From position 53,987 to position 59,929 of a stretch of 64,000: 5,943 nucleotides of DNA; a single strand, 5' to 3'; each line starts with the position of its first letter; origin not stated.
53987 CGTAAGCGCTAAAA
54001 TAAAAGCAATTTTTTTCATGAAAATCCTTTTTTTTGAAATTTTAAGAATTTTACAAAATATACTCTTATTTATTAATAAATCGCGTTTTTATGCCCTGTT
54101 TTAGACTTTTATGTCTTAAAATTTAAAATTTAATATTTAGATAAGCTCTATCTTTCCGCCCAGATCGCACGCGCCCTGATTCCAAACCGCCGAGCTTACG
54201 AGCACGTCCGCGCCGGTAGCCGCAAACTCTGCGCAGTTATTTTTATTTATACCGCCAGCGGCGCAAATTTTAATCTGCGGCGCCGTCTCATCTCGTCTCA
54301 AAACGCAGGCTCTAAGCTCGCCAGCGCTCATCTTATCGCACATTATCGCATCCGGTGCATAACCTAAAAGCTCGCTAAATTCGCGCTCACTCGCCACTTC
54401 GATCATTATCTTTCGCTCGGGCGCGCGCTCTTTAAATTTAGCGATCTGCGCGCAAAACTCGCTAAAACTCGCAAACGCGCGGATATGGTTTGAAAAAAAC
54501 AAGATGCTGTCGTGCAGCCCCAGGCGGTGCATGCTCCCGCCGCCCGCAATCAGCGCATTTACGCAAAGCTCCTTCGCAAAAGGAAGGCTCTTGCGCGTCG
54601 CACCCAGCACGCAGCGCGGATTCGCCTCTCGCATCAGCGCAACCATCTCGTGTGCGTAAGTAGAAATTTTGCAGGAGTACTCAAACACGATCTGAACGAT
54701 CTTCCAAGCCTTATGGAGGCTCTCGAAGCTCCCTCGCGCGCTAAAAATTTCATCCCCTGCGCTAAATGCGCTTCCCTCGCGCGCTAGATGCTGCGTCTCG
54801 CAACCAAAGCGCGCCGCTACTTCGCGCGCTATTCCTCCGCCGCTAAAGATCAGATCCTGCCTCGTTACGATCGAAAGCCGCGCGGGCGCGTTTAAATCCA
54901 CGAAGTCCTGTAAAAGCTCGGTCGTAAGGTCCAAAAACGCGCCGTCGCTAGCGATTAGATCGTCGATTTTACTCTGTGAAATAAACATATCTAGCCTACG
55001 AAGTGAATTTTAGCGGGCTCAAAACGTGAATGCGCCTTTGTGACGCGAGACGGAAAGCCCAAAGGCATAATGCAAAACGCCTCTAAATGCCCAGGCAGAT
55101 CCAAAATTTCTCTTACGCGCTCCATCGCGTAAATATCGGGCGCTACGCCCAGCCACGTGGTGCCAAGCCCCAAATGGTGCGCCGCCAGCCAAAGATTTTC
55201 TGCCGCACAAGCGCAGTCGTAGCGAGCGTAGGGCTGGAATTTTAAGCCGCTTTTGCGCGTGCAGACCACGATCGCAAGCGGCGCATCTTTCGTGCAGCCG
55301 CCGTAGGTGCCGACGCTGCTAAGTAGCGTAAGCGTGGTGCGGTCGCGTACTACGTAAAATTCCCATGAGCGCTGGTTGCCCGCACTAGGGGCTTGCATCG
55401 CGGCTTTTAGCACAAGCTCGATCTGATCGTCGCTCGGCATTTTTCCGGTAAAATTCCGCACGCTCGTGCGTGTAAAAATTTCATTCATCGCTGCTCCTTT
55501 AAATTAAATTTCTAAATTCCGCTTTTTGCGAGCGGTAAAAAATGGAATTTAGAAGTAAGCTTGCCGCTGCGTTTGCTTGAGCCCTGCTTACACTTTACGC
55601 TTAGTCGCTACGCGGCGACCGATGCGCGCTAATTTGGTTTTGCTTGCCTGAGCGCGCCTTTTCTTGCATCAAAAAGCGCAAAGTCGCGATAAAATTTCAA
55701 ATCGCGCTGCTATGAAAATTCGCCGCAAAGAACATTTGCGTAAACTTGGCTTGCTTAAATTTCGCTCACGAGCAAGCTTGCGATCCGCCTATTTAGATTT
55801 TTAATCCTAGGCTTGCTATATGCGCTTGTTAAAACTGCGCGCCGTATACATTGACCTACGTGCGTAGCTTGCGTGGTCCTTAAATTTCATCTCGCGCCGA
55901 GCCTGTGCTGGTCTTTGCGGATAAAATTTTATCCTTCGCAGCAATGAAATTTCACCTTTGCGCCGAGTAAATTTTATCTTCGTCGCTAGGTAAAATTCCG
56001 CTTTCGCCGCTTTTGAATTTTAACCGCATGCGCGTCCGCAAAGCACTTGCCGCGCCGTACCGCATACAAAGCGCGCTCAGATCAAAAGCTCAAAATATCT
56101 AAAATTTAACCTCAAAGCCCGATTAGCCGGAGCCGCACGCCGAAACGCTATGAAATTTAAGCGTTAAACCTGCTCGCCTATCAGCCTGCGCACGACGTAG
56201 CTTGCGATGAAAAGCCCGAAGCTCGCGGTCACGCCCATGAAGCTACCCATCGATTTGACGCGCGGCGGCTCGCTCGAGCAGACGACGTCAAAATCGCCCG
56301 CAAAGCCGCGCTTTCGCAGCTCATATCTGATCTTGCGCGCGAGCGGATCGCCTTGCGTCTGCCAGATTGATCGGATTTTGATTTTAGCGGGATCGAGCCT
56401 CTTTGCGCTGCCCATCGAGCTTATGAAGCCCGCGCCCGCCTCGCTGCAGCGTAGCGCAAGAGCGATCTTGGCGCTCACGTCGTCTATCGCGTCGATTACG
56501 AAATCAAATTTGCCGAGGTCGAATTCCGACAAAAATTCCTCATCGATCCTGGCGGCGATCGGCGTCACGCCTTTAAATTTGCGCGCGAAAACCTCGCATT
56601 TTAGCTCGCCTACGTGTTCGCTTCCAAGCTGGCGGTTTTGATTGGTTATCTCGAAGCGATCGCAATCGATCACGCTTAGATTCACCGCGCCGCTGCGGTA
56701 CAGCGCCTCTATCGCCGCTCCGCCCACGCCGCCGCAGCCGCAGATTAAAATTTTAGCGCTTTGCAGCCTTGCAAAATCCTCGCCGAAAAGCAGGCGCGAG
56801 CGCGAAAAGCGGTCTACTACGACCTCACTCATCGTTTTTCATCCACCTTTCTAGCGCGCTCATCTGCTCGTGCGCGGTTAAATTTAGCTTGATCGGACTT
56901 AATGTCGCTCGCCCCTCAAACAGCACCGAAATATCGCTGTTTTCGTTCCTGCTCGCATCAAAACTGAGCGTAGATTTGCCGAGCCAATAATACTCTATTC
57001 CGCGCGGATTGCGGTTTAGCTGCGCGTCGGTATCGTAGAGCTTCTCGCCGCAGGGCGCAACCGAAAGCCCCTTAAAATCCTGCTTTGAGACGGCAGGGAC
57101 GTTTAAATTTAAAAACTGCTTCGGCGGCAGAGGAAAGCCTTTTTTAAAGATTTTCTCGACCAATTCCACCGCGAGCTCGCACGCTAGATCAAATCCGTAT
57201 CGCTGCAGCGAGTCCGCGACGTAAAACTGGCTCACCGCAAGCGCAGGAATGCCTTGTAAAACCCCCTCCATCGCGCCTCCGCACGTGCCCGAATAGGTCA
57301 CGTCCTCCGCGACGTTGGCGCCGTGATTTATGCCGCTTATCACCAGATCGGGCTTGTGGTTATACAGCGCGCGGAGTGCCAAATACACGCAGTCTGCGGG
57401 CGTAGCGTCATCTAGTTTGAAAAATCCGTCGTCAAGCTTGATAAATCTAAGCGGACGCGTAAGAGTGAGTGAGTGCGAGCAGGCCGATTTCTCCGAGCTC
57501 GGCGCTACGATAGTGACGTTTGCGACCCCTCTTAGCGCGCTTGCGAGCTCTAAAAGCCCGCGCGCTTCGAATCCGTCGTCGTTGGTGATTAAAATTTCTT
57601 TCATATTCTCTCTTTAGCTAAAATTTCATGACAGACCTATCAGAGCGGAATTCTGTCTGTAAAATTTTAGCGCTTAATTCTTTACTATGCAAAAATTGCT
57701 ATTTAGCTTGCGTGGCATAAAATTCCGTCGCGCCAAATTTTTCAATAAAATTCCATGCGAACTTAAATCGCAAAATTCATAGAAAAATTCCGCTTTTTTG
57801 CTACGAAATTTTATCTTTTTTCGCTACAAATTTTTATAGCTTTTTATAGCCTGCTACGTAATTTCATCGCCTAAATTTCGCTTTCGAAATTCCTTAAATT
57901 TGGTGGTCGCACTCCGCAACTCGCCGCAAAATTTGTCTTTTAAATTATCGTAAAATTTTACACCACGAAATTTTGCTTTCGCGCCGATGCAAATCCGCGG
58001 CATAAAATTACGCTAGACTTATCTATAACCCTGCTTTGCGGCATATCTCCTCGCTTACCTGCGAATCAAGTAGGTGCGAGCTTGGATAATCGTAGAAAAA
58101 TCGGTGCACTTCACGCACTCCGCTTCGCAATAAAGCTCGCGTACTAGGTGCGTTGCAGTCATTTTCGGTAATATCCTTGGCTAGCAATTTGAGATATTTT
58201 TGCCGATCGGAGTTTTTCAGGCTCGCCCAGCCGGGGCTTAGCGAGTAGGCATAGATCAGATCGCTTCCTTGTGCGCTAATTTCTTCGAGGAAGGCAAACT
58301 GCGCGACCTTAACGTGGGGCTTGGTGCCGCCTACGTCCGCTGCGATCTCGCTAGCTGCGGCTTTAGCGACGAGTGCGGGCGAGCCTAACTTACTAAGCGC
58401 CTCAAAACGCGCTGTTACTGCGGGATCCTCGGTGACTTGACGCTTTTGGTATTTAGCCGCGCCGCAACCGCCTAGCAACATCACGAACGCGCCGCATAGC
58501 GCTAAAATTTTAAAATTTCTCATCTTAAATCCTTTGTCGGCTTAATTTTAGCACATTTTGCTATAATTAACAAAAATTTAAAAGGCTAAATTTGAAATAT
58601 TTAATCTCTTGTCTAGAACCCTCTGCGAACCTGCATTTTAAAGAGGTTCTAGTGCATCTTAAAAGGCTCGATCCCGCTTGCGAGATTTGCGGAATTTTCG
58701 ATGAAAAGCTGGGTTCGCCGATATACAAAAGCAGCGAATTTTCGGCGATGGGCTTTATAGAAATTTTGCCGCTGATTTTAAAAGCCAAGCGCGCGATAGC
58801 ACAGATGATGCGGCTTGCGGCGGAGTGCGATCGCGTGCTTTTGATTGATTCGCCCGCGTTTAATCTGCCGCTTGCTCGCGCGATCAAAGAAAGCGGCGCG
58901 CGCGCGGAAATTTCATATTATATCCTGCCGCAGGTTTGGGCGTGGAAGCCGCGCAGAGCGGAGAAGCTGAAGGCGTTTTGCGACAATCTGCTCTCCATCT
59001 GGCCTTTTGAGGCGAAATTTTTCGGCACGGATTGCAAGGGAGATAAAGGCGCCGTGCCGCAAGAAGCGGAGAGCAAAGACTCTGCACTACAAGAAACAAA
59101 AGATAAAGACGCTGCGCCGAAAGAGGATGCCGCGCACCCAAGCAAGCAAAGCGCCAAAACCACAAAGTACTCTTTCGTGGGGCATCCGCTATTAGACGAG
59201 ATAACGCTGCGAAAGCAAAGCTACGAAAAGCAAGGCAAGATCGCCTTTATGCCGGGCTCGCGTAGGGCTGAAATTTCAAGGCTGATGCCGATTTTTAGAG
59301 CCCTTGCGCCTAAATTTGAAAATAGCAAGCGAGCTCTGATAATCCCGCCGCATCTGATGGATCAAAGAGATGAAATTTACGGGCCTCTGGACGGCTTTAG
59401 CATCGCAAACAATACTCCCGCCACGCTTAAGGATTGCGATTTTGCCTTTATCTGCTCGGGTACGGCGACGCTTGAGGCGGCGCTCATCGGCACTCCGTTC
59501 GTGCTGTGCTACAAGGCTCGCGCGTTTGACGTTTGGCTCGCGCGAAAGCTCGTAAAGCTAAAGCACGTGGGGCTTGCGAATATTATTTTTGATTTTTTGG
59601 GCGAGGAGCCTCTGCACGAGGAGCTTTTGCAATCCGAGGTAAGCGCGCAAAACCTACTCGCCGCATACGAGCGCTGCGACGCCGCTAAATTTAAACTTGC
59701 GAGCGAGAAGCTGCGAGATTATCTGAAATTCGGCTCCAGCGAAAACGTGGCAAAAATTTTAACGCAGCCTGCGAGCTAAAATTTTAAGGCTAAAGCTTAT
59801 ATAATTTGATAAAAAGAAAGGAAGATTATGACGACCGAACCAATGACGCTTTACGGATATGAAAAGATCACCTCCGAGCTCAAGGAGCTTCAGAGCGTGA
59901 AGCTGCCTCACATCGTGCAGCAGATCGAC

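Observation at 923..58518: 14-bp perfect palindrome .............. occurs at least 13 times, almost always outside coding sequence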

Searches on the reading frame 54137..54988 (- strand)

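Call 43: search_protein_families(library=pfam, proteins=[window:54137-54988:-], max_evalue=0.001)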
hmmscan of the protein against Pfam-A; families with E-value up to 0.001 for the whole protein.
window:54137-54988:- (283 aa): 2 families
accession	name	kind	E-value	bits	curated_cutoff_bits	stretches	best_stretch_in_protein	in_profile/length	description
PF01729.25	QRPTase_C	-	6.6e-33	114.3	23.1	1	108-270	1-159/169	Quinolinate phosphoribosyl transferase, C-terminal domain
PF02749.22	QRPTase_N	-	8.5e-11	42.4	27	1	20-105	1-81/82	Quinolinate phosphoribosyl transferase, N-terminal domain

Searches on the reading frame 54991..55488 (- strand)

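Call 43: search_protein_families(library=pfam, proteins=[window:54991-55488:-], max_evalue=0.001)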
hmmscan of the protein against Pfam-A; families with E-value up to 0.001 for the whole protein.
window:54991-55488:- (165 aa): 2 families
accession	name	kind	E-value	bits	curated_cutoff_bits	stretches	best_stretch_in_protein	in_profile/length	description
PF00881.29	Nitroreductase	-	2.2e-27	96.7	23.5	2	66-144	87-166/167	Nitroreductase family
PF14512.11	TM1586_NiRdase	-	8.9e-11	42.3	27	1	19-53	156-191/215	Putative TM nitroreductase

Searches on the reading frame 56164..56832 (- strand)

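Call 43: search_protein_families(library=pfam, proteins=[window:56164-56832:-], max_evalue=0.001)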
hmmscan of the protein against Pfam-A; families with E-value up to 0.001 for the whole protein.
window:56164-56832:- (222 aa): 4 families
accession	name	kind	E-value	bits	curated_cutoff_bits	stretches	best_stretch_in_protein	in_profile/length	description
PF00899.27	ThiF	-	4e-23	82.2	28.1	1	12-142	4-144/238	ThiF family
PF02254.24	TrkA_N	-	1.8e-05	25.4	23.8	0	28-60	1-32/116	TrkA-N domain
PF03435.24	Sacchrp_dh_NADP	-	0.00018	22.3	25.1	1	28-157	1-121/129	Saccharopine dehydrogenase NADP binding domain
PF13241.12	NAD_binding_7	-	0.00088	20.3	22.1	0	20-133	2-86/104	Putative NAD(P)-binding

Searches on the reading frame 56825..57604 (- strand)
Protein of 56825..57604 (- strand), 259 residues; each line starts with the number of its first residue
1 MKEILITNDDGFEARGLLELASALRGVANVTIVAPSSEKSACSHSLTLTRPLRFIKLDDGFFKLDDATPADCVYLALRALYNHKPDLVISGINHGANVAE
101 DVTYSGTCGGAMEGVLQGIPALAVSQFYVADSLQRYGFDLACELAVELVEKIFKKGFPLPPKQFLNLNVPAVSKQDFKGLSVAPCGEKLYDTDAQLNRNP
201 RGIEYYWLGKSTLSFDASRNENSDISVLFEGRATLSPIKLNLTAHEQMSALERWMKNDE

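Call 43: search_protein_families(library=pfam, proteins=[window:56825-57604:-], max_evalue=0.001)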
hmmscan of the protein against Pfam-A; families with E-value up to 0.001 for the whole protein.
window:56825-57604:- (259 aa): 1 family
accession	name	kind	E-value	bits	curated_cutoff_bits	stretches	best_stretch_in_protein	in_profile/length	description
PF01975.23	SurE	-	9.4e-57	192.3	22.1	1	4-190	1-187/189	Survival protein SurE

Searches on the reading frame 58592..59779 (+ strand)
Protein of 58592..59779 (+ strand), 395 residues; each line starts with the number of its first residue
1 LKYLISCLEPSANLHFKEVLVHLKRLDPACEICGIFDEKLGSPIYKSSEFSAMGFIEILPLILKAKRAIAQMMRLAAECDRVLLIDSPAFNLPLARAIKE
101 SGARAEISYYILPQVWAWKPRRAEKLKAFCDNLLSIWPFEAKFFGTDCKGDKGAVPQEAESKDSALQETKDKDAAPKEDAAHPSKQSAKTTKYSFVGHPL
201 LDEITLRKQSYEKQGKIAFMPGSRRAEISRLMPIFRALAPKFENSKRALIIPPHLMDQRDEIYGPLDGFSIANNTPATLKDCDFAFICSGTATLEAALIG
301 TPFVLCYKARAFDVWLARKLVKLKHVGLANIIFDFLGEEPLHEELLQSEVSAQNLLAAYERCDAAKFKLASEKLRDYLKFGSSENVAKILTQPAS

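Call 11: search_protein_families(library=ncbifam, proteins=[window:58592-59779:+], max_evalue=0.00001)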
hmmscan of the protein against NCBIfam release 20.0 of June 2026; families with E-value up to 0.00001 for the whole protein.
window:58592-59779:+ (395 aa): 2 families
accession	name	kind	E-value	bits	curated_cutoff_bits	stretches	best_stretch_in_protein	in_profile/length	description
TIGR00215.1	lpxB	equivalog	4.6e-60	203.5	190.25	2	192-358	160-341/382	lipid-A-disaccharide synthase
NF002173.0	PRK01021.1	equivalog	3e-26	92.2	1033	2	3-144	229-376/610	lipid-A-disaccharide synthase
